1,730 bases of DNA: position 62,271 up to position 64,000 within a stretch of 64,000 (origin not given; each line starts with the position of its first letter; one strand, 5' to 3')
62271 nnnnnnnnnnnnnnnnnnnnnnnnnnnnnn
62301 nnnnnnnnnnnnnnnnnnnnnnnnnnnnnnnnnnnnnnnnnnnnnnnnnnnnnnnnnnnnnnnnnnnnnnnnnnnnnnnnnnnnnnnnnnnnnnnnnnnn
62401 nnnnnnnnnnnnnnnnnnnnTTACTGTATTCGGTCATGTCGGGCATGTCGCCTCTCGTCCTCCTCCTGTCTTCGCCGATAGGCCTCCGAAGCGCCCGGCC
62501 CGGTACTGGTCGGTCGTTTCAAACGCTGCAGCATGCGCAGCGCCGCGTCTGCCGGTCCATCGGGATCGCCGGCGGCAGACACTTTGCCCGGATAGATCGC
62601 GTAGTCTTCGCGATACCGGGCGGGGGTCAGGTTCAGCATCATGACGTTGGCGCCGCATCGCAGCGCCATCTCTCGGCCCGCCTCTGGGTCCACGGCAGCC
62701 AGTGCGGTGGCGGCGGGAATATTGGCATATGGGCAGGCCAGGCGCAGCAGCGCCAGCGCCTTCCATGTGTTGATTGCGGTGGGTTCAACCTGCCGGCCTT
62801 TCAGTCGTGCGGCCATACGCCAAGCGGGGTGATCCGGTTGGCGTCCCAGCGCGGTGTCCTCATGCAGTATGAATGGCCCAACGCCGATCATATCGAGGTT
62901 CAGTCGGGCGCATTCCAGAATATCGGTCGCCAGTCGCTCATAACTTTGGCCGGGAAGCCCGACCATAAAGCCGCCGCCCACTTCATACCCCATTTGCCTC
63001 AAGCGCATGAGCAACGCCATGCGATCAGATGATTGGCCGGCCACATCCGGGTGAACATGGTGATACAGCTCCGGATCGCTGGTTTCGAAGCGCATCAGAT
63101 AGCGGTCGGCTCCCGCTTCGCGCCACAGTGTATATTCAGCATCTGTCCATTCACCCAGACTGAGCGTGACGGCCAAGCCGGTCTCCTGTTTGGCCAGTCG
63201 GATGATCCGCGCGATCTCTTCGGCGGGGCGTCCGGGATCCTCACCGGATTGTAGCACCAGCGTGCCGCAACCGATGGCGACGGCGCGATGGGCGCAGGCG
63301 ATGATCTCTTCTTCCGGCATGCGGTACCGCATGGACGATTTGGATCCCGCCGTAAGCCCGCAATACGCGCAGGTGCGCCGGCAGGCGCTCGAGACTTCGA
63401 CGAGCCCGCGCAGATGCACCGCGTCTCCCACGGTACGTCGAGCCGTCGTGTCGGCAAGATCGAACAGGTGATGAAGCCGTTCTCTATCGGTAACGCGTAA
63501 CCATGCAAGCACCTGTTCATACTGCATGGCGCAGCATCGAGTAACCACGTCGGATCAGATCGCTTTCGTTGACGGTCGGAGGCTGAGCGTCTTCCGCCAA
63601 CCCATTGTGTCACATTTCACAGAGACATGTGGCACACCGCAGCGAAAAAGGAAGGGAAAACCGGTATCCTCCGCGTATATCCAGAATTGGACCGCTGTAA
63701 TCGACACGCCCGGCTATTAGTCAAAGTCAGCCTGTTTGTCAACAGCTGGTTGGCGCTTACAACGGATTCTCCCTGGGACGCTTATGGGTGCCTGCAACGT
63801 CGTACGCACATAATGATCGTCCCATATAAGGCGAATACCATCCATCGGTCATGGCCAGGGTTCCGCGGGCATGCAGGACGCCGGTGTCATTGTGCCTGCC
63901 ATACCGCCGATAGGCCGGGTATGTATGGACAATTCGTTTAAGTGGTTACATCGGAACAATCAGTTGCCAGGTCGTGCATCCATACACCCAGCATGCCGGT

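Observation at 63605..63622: Near-consensus Rex (NADH/NAD+-sensing repressor) box in the hydE promoter region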

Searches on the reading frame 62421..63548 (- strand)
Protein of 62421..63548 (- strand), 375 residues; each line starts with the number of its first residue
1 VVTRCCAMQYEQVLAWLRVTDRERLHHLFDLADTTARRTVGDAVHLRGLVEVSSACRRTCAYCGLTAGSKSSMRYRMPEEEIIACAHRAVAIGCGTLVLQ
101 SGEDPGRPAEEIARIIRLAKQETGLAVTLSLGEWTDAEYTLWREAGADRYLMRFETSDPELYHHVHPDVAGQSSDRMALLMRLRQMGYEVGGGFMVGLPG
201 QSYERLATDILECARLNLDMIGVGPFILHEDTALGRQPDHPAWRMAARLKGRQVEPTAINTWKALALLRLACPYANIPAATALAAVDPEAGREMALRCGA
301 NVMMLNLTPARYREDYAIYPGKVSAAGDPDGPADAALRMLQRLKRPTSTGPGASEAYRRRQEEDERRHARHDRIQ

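Call 8: search_protein_families(library=ncbifam, proteins=[window:62421-63548:-])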
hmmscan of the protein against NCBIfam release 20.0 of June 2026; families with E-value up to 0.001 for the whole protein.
window:62421-63548:- (375 aa): 17 families
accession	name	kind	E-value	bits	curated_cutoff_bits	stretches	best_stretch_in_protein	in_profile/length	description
TIGR03956.1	rSAM_HydE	equivalog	1.3e-79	267.9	254.6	1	8-328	11-314/340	[FeFe] hydrogenase H-cluster radical SAM maturase HydE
TIGR03910.1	pyrrolys_PylB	equivalog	9e-29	100.4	348.2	1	8-309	18-302/347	methylornithine synthase PylB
TIGR00433.2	bioB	equivalog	5.1e-20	71.9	225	1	17-305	11-283/307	biotin synthase BioB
TIGR02351.2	thiH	equivalog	1.5e-12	47.3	380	1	9-199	36-227/364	2-iminoacetate synthase ThiH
TIGR03957.1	rSAM_HmdB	equivalog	3e-11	43.1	320.9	1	10-238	3-232/317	5,10-methenyltetrahydromethanopterin hydrogenase cofactor biosynthesis protein HmdB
TIGR03955.1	rSAM_HydG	equivalog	2.8e-10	39.2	312.15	1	13-228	52-273/470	[FeFe] hydrogenase H-cluster radical SAM maturase HydG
TIGR03551.1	F420_cofH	equivalog_domain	3.3e-09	36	374.1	1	19-122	10-115/345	5-amino-6-(D-ribitylamino)uracil--L-tyrosine 4-hydroxyphenyl transferase CofH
TIGR03700.1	mena_SCO4494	equivalog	2.2e-08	33.4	434.55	1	19-123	19-125/351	aminofutalosine synthase MqnE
NF005609.0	PRK07360.1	equivalog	4.6e-08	32.2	426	1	9-122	22-138/374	7,8-didemethyl-8-hydroxy-5-deazariboflavin synthase subunit CofH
NF006687.0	PRK09234.1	equivalog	5.5e-08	31.4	1018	1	10-122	494-607/849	bifunctional FO biosynthesis protein CofGH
TIGR00423.1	TIGR00423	subfamily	2.1e-06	27.3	260.25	1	52-123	11-82/310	CofH family radical SAM protein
TIGR03550.1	F420_cofG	equivalog_domain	1.4e-05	24.4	213.35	1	50-114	8-72/322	7,8-didemethyl-8-hydroxy-5-deazariboflavin synthase CofG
TIGR03699.1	menaquin_MqnC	equivalog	4.7e-05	22.4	428.1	1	22-122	14-117/342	cyclic dehypoxanthinyl futalosine synthase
NF001199.0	PRK00164.2-1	equivalog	0.00014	21.1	231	1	50-165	16-129/308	GTP 3',8-cyclase MoaA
TIGR03471.1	HpnJ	equivalog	0.00021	20.3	577.6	1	54-223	204-372/472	hopanoid biosynthesis associated radical SAM protein HpnJ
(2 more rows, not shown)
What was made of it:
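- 62421..63527 (-): hydE, the radical SAM maturase and first gene of the operon. An alternative GTG start lies at 63548. TIGR03956, 267.9 bits (call 8).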

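Call 9: find_related_loci(query=window:62421-63527:-, collection=genome_contigs, flank=10000)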
Query window:62421-63527:- (368 aa) in genome_contigs; peptide patterns used: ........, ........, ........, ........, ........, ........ (x = any residue, [..] = any of these).
194 stretches matched a pattern; 3 encode a relative of the query (tblastn E <= 1e-3); 2 distinct loci.
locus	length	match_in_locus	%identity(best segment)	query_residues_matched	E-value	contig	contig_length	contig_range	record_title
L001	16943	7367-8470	86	1-368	0e+0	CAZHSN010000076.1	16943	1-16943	MAG TPA_asm: uncultured bacterium isolate binchicken_co168_192 genome assembly, contig: NODE_5956_length_16943_cov_4.992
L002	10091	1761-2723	38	1-326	3e-55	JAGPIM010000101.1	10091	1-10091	MAG: Laribacter sp. isolate Gw_SlPrim_bin_246 Gw_SlPrim_9608_length_10091_cov_6.782417, whole genome shotgun sequence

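Call 16: find_homologous_proteins(query=window:62421-63527:-, max_evalue=1e-40)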
Query window:62421-63527:- (368 aa): 7112 proteins with E <= 1e-40 among 8000 candidates; the best 120 are listed.
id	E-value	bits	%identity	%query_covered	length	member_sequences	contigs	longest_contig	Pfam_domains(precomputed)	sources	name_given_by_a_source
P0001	4.5e-246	833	100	100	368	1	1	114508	PF04055.28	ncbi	-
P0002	1.0e-211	720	86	100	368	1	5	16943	PF04055.28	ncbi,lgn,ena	-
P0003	4.1e-108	380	56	86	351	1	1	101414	PF04055.28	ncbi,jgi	jgi:biotin synthase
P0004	4.9e-108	379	52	96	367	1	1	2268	PF04055.28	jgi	jgi:biotin synthase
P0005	9.3e-108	378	53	96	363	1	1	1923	PF04055.28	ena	-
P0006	3.2e-107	377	55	96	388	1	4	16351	PF04055.28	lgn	-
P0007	3.4e-107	377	51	96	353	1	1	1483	PF04055.28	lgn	-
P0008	3.7e-107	376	52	95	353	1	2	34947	PF04055.28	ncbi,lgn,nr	ncbi:MAG: [FeFe] hydrogenase H-cluster radical SAM maturase HydE [Capsulimonadaceae bacterium]|nr:[F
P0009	1.7e-106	374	55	94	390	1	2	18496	PF04055.28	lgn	-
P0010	2.3e-106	374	52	100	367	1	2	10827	PF04055.28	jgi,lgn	jgi:biotin synthase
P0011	3.0e-106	373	51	99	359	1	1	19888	PF04055.28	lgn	-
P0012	3.5e-106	373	51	95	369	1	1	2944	PF04055.28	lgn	-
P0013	6.7e-106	372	50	97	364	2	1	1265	PF04055.28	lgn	-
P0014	7.9e-106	372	51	96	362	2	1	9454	PF04055.28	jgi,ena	-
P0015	8.6e-106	372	51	93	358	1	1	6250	PF04055.28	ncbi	-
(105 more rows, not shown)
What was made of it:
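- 62421..63527 (-): P0001 is 100% identical at 368 aa (call 16).
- Checked: The database gene calls (368 aa, P0001/P0002, call 16) and the alignment with homologues favour the ATG.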

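Call 18: find_encoding_contigs(protein=P0001, flank=10000, max_places=4)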
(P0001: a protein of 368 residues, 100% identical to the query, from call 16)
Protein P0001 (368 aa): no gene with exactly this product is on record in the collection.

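Call 19: find_encoding_contigs(protein=P0002, flank=10000, max_places=8)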
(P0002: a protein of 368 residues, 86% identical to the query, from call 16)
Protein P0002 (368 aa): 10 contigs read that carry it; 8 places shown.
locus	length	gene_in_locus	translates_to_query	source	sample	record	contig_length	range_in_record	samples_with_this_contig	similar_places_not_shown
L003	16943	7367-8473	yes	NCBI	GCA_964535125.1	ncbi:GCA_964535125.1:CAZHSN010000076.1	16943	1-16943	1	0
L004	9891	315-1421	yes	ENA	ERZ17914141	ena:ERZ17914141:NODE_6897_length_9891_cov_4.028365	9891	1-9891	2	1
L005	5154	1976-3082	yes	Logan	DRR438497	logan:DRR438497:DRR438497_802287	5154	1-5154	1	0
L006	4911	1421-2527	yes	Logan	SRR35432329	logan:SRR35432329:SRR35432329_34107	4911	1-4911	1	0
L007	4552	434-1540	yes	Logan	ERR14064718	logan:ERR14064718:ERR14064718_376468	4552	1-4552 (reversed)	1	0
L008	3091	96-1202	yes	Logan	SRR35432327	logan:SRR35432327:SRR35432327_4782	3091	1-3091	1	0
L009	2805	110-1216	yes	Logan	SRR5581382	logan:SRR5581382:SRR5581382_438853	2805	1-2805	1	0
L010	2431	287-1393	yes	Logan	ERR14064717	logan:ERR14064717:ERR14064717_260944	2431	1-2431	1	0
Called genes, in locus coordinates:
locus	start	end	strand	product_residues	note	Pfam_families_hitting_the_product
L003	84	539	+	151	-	PF01243:PNPOx_N (weak), PF12900:Pyridox_ox_2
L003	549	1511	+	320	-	PF01544:CorA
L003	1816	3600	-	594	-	PF01336:tRNA_anti-codon, PF00152:tRNA-synt_2, PF02938:GAD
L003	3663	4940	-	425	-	PF13393:tRNA-synt_His, PF00587:tRNA-synt_2b, PF03129:HGTP_anticodon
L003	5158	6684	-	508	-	PF00512:HisKA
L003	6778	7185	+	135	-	-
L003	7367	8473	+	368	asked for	PF04055:Radical_SAM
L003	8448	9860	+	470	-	PF04055:Radical_SAM, PF06968:BATS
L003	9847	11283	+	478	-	PF00206:Lyase_1, PF10415:FumaraseC_C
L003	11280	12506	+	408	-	PF01926:MMR_HSR1, PF02421:FeoB_N (weak), PF18128:HydF_dimer, PF18133:HydF_tetramer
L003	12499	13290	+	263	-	PF01925:TauE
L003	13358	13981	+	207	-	-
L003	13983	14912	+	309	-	PF00294:PfkB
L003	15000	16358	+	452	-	PF00005:ABC_tran (faint), PF00009:GTP_EFTU (weak), PF01926:MMR_HSR1, PF02421:FeoB_N, PF00009:GTP_EFTU, PF01926:MMR_HSR1, PF02421:FeoB_N, PF14714:KH_dom-like, +7 more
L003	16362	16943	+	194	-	?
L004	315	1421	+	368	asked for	PF04055:Radical_SAM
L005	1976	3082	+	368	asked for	PF04055:Radical_SAM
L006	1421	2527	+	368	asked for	PF04055:Radical_SAM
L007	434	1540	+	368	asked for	PF04055:Radical_SAM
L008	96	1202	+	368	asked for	PF04055:Radical_SAM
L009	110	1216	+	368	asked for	PF04055:Radical_SAM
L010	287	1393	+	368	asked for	PF04055:Radical_SAM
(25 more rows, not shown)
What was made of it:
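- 57607..62446 (-): The rest of the operon: hydG (61034-62446), aspartate ammonia-lyase-like gene (59614-61074), hydF (58391-59617) and TauE-family gene (57607-58473). The ORFs overlap or abut. The same gene order is found in L003 (call 19).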

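Call 34: find_related_loci(query=A4, collection=metagenome_contigs, flank=6000)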
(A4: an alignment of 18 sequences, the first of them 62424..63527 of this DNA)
Query A4 (368 aa) in metagenome_contigs; peptide patterns used: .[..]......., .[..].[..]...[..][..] (x = any residue, [..] = any of these).
600 stretches matched a pattern (row limit reached: there are more); 519 encode a relative of the query (tblastn E <= 1e-3); the best 80 are kept; 80 distinct loci.
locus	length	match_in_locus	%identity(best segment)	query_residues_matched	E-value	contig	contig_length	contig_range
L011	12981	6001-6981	54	1-336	4e-108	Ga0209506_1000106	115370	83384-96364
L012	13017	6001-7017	52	4-347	5e-108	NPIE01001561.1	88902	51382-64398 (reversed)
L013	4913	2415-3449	52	1-350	8e-108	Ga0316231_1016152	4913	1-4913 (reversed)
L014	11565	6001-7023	53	1-347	1e-105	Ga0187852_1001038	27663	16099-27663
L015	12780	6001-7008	53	5-346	2e-105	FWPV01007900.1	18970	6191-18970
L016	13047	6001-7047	52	1-354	6e-107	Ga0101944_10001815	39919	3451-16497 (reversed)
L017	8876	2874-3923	51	1-355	1e-104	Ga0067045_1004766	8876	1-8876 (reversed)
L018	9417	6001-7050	51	1-359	2e-104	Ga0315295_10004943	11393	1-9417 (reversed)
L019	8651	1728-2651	57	1-315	2e-104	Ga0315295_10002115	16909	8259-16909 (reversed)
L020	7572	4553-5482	53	1-315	9e-104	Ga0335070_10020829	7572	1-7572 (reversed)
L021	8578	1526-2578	50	1-355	7e-104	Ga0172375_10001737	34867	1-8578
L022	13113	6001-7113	51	1-353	1e-103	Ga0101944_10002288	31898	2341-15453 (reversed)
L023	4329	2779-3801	50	1-346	2e-103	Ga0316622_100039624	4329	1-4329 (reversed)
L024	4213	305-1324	50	1-345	1e-103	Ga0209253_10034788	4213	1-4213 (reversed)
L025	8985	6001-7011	50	6-347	4e-103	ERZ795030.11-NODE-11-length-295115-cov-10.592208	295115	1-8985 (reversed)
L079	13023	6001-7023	49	1-346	4e-99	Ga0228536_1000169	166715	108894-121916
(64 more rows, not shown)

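Call 49: search_protein_families(library=ncbifam, proteins=[L019:1049-1768:+, L079:7296-7880:+, L003:5158-6684:-, L003:6778-7185:+], max_evalue=0.00001)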
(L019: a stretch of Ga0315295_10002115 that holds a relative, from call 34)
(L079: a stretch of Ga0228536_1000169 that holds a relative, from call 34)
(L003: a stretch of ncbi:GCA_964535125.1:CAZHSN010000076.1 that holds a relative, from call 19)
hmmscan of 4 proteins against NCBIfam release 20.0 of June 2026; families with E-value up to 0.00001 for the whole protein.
L019:1049-1768:+ (239 aa): 9 families
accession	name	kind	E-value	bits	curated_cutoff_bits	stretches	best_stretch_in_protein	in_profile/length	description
NF003995.0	PRK05472.2-4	subfamily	1.1e-63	214.6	126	1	10-211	4-205/213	redox-sensing transcriptional repressor Rex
NF003992.0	PRK05472.2-1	equivalog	1.4e-55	188.2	226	1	6-211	15-220/249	redox-sensing transcriptional repressor Rex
NF003996.0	PRK05472.2-5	equivalog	4.7e-52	176.9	138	1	12-210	2-198/209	redox-sensing transcriptional repressor Rex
NF003989.0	PRK05472.1-3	equivalog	6.2e-52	176.5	177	1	10-211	6-207/215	redox-sensing transcriptional repressor Rex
NF003993.0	PRK05472.2-2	equivalog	1.4e-51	175.1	217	1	9-210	3-204/212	redox-sensing transcriptional repressor Rex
NF003994.0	PRK05472.2-3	equivalog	1.1e-49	168.8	130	1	10-204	7-201/217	redox-sensing transcriptional repressor Rex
NF003990.0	PRK05472.1-4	equivalog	4.7e-44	150.5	233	1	11-210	6-205/214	redox-sensing transcriptional repressor Rex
NF003988.0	PRK05472.1-1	equivalog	5.6e-41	140.9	321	1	12-212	7-209/214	redox-sensing transcriptional repressor Rex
NF003991.0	PRK05472.1-5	equivalog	4.9e-36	124.6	198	1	10-211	5-206/211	redox-sensing transcriptional repressor Rex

L079:7296-7880:+ (195 aa): 9 families
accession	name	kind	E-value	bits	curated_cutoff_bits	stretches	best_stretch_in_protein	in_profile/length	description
NF003994.0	PRK05472.2-3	equivalog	5.8e-76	254.6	130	1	1-195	13-208/217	redox-sensing transcriptional repressor Rex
NF003995.0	PRK05472.2-4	subfamily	1.6e-59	201.1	126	1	1-191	10-201/213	redox-sensing transcriptional repressor Rex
NF003996.0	PRK05472.2-5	equivalog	7.1e-57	192.6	138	1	1-192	6-196/209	redox-sensing transcriptional repressor Rex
NF003990.0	PRK05472.1-4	equivalog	5.4e-54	183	233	1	2-194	12-205/214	redox-sensing transcriptional repressor Rex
NF003992.0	PRK05472.2-1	equivalog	4.8e-53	179.9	226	1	1-192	25-217/249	redox-sensing transcriptional repressor Rex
NF003993.0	PRK05472.2-2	equivalog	3.8e-52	176.9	217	1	1-193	10-203/212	redox-sensing transcriptional repressor Rex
NF003989.0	PRK05472.1-3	equivalog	7.7e-45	153.3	177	1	1-190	12-202/215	redox-sensing transcriptional repressor Rex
NF003988.0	PRK05472.1-1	equivalog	1.6e-35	123.1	321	1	1-191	11-204/214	redox-sensing transcriptional repressor Rex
NF003991.0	PRK05472.1-5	equivalog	2.2e-33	116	198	1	1-189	11-200/211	redox-sensing transcriptional repressor Rex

L003:5158-6684:- (508 aa): 18 families
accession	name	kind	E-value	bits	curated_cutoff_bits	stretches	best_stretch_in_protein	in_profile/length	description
NF008468.0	PRK11360.1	equivalog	1.6e-21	76.3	646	1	150-407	260-514/616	two-component system sensor histidine kinase AtoS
NF007688.0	PRK10364.1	equivalog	3.3e-15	55.8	479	1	270-417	219-367/460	two-component system sensor histidine kinase ZraS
NF010411.0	PRK13837.1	equivalog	5.6e-12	44.5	647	1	262-435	421-592/828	two-component system VirA-like sensor kinase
NF040750.1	tetrathio_HK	equivalog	5.4e-10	38.4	750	1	258-408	303-464/555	tetrathionate respiration histidine kinase TtrS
NF046044.1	PnpS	equivalog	8.7e-10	38.2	400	1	145-405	42-291/390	two-component system histidine kinase PnpS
NF041777.1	sens_FixL_Rhizob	equivalog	3.7e-09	35.7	850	1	261-432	232-407/485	sensor protein FixL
NF052574.1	HisKinEspCMyxo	equivalog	4.6e-09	35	1200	1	235-378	368-511/785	serine histidine kinase EspC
NF038348.1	T2SS_HK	subfamily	9.3e-09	34.2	450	1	280-311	316-347/574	histidine kinase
NF047466.1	hybrid_RR_LvrB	exception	1.2e-08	34.5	500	1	270-432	131-297/377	hybrid histidine kinase/response regulator LvrB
NF046026.1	HisKinCckACaul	equivalog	1.2e-08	33.5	1000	1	252-348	270-361/678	cell cycle histidine kinase CckA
NF046020.1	HisKinCckABruc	equivalog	1.8e-08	32.7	1000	1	245-345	439-536/868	cell cycle histidine kinase CckA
NF033792.0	ActS_PrrB_HisK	equivalog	2.7e-08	33.1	350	1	266-370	177-284/423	ActS/PrrB/RegB family redox-sensitive histidine kinase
NF008293.1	PRK11073.1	equivalog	3.3e-08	33.1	240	1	226-406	77-244/349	nitrogen regulation protein NR(II)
NF047794.1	HisKinPtgB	equivalog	1.4e-07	30.1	1000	1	259-443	410-593/656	two-component system sensor histidine kinase PgtB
NF052573.1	HisKinEspAMyxo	equivalog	1.7e-07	29.7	1400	1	259-350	359-454/755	serine histidine kinase EspA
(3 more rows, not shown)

L003:6778-7185:+ (135 aa): 0 families

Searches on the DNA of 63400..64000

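Call 15: search_rna_families(source=window, start=63400, end=64000, threshold=evalue, max_evalue=10)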
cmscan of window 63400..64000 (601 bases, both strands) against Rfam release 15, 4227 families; matches with E-value up to 10: 0.
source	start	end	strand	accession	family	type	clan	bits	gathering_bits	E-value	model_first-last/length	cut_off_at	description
